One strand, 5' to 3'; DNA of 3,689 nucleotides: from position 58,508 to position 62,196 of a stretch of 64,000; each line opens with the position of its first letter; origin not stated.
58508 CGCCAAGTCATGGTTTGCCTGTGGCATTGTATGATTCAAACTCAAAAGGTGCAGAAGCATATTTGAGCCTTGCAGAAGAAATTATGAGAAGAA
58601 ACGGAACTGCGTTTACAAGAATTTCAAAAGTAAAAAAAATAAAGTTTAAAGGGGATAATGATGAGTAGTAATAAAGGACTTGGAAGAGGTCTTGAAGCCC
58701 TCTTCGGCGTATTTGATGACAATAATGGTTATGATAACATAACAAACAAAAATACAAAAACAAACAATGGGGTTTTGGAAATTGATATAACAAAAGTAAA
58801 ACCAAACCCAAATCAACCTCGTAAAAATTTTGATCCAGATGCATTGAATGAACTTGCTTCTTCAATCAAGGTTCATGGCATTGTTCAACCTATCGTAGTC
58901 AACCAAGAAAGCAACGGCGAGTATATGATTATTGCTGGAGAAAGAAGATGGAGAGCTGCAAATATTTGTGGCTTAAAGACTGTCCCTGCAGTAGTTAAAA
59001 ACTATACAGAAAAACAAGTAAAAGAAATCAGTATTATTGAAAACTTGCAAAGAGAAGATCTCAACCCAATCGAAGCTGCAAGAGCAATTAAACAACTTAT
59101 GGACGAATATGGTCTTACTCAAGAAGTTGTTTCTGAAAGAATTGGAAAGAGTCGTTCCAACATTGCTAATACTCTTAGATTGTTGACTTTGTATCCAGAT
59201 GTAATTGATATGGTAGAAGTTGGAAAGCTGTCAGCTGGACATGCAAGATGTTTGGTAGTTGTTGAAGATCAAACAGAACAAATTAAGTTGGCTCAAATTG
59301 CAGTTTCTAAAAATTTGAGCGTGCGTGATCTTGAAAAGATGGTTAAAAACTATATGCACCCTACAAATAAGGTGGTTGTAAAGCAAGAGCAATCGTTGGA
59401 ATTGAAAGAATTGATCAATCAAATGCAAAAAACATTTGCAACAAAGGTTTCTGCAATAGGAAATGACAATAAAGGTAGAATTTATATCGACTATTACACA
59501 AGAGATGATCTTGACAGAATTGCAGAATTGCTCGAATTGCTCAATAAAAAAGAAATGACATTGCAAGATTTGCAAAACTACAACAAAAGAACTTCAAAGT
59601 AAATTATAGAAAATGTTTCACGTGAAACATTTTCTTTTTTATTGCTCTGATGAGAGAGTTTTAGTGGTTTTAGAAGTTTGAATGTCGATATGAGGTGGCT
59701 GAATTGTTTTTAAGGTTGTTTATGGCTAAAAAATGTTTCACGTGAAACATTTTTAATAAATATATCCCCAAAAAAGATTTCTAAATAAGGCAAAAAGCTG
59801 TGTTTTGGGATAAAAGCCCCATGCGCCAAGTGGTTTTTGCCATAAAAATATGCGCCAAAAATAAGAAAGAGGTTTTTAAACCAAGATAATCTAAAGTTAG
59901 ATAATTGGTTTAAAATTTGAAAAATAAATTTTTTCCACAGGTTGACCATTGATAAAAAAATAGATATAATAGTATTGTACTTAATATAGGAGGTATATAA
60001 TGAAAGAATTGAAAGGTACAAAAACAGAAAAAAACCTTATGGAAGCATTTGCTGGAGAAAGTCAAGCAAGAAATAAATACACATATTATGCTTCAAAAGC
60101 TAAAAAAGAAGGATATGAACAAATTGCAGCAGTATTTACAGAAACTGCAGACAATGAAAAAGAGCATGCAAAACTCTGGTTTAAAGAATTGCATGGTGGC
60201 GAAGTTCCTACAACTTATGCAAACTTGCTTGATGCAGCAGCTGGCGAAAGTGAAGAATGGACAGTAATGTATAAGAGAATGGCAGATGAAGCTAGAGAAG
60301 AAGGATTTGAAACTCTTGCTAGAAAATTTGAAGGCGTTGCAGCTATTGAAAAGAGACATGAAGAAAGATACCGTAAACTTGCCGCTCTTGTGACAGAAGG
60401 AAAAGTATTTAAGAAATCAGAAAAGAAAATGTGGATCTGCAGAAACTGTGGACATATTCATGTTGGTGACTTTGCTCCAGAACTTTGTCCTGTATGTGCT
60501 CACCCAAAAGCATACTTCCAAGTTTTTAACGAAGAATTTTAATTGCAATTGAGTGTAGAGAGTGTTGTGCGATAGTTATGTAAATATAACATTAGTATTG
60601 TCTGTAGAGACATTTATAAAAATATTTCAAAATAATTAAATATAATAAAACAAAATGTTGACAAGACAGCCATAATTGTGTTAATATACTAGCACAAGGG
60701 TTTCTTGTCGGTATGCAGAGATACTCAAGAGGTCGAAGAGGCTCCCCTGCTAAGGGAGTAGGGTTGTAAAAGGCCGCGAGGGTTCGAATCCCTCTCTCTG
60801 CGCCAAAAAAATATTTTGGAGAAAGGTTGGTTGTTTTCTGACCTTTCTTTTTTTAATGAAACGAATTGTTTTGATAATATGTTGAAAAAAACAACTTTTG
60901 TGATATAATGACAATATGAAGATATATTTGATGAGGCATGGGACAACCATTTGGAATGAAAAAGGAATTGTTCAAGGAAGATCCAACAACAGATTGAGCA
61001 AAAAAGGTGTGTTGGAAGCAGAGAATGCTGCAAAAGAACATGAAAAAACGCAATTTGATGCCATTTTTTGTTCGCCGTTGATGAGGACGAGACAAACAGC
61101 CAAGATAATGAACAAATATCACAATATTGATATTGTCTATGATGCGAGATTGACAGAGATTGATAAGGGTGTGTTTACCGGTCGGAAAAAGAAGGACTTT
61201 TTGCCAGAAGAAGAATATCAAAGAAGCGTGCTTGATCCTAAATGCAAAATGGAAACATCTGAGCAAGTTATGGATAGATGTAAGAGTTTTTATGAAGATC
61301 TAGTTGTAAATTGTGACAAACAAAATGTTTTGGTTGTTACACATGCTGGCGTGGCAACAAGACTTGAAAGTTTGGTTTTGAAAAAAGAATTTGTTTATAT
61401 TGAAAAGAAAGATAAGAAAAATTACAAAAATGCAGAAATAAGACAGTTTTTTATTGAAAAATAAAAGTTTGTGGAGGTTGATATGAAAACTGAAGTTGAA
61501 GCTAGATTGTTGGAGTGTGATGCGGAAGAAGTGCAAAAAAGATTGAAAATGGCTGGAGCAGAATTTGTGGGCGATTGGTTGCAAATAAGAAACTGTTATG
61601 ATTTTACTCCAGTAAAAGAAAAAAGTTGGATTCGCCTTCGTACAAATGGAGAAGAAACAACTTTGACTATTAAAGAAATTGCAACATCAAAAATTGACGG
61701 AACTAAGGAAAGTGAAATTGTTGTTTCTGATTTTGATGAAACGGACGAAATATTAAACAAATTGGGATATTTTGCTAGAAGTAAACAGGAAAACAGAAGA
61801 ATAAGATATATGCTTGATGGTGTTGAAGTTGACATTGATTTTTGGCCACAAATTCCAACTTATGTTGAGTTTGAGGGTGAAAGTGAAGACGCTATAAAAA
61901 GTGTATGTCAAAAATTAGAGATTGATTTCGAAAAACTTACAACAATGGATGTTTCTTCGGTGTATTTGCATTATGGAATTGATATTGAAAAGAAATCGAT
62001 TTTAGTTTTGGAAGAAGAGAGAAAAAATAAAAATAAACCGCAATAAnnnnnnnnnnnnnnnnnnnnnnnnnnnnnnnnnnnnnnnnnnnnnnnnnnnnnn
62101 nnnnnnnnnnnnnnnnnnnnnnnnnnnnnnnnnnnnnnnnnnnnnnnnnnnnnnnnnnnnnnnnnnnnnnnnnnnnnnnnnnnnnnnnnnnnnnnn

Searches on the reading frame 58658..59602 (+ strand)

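Call 19: search_protein_families(library=ncbifam, proteins=[window:58658-59602:+], max_evalue=0.00001)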
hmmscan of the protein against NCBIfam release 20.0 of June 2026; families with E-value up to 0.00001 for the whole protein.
window:58658-59602:+ (314 aa): 7 families
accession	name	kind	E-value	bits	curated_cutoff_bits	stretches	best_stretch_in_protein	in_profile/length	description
TIGR04285.1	nucleoid_noc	exception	1e-67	228.2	315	1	39-265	2-227/255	nucleoid occlusion protein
TIGR00180.1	parB_part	domain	2.2e-57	193.8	58.45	1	37-215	3-185/186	ParB/RepB/Spo0J family partition protein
TIGR03734.1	PRTRC_parB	hypoth_equivalog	5.2e-34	117.7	278.6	1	52-235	6-192/555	PRTRC system ParB family protein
NF010406.0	PRK13832.1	subfamily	1.7e-21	76.4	640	1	39-209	4-176/578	plasmid partitioning protein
TIGR03454.1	partition_RepB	equivalog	9e-17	61.4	201.5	1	32-181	57-206/325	plasmid partitioning protein RepB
NF010440.0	PRK13866.1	equivalog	3.2e-11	43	522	1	39-213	65-240/336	plasmid partitioning protein RepB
NF053625.1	SerKinSerKArch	equivalog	5.2e-07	29.1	380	1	53-125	25-99/244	ADP-dependent L-serine kinase SerK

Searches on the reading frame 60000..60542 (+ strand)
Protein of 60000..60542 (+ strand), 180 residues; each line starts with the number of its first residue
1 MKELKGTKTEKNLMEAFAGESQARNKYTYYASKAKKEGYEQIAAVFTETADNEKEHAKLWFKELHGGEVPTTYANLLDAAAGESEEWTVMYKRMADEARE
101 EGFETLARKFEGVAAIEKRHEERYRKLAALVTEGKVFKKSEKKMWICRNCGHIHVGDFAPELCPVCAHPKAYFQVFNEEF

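Call 19: search_protein_families(library=ncbifam, proteins=[window:60000-60542:+], max_evalue=0.00001)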
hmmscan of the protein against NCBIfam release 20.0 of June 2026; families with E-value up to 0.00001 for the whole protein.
window:60000-60542:+ (180 aa): 2 families
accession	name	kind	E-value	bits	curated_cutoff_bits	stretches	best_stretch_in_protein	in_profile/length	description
NF045767.1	RuberyRbr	equivalog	8.5e-76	254.3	200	1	1-180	1-194/194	rubrerythrin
NF045783.1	Nigrythrn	equivalog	8.8e-23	81.5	340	2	8-59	28-79/202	nigerythrin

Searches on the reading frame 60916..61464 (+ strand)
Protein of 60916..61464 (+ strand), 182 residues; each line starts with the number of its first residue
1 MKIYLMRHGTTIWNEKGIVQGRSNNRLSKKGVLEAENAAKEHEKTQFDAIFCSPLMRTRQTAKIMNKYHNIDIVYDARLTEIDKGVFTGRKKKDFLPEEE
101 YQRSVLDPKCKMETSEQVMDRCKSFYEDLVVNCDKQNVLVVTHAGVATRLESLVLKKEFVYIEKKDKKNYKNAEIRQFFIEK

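Call 19: search_protein_families(library=ncbifam, proteins=[window:60916-61464:+], max_evalue=0.00001)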
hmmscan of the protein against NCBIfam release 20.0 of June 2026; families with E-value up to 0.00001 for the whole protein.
window:60916-61464:+ (182 aa): 19 families
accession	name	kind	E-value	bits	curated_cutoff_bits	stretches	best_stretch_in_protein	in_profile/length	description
TIGR03162.1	ribazole_cobC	equivalog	7.3e-27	93.9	162.9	1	3-156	1-157/176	alpha-ribazole phosphatase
NF045917.1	PhserinePhPspA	equivalog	4.6e-25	88.5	350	1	1-144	2-151/211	phosphoserine phosphatase PspA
NF011580.0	PRK15004.1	equivalog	9.5e-21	74.7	250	1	1-154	1-160/203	adenosylcobalamin/alpha-ribazole phosphatase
NF038349.1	dPGM_arch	equivalog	2.3e-20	73.3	225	1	4-144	2-138/194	2,3-diphosphoglycerate-dependent phosphoglycerate mutase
NF002901.0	PRK03482.1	equivalog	3e-20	72.8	261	1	2-143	3-150/215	2,3-diphosphoglycerate-dependent phosphoglycerate mutase GpmB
NF005567.0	PRK07238.1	equivalog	4.2e-19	69.1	326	1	2-144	179-327/378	bifunctional RNase H/acid phosphatase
NF009994.0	PRK13463.1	equivalog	6e-16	58.8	277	1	2-150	4-158/203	phosphoserine phosphatase 1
TIGR03848.1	MSMEG_4193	subfamily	3.7e-13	49.4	203.85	1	3-99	2-99/204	MSMEG_4193 family putative phosphomutase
NF009993.0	PRK13462.1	equivalog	9.8e-12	44.9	226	1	2-146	7-150/203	acid phosphatase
NF002217.0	PRK01112.1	equivalog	1.3e-11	44.3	320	1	2-67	3-68/228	2,3-bisphosphoglycerate-dependent phosphoglycerate mutase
TIGR01258.1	pgm_1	subfamily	1.9e-11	43.8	81.7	1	1-94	1-99/245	2,3-bisphosphoglycerate-dependent phosphoglycerate mutase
NF002339.0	PRK01295.1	equivalog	5.1e-10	39.2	316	1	4-95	6-102/206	2,3-bisphosphoglycerate-dependent phosphoglycerate mutase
NF010718.0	PRK14120.1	equivalog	9.8e-10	38.1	366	1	2-96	6-105/249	phosphoglyceromutase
TIGR00249.1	sixA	equivalog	4.3e-09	36.4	74.5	1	1-70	1-68/154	phosphohistidine phosphatase SixA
NF010713.0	PRK14115.1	equivalog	9e-09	35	305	1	2-94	3-100/248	2,3-diphosphoglycerate-dependent phosphoglycerate mutase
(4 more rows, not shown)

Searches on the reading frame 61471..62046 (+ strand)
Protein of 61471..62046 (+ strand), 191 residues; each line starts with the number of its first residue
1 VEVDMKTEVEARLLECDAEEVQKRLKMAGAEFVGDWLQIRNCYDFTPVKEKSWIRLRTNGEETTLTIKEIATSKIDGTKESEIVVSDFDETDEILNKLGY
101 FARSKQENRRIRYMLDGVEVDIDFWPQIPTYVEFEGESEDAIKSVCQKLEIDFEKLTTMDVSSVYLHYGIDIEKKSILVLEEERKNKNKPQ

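Call 19: search_protein_families(library=ncbifam, proteins=[window:61471-62046:+], max_evalue=0.00001)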
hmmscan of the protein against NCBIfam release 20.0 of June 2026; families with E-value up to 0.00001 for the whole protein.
window:61471-62046:+ (191 aa): 1 family
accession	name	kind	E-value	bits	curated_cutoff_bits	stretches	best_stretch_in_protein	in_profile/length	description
TIGR00318.1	cyaB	equivalog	6.5e-09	35.9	57.95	1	8-143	3-142/174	class IV adenylate cyclase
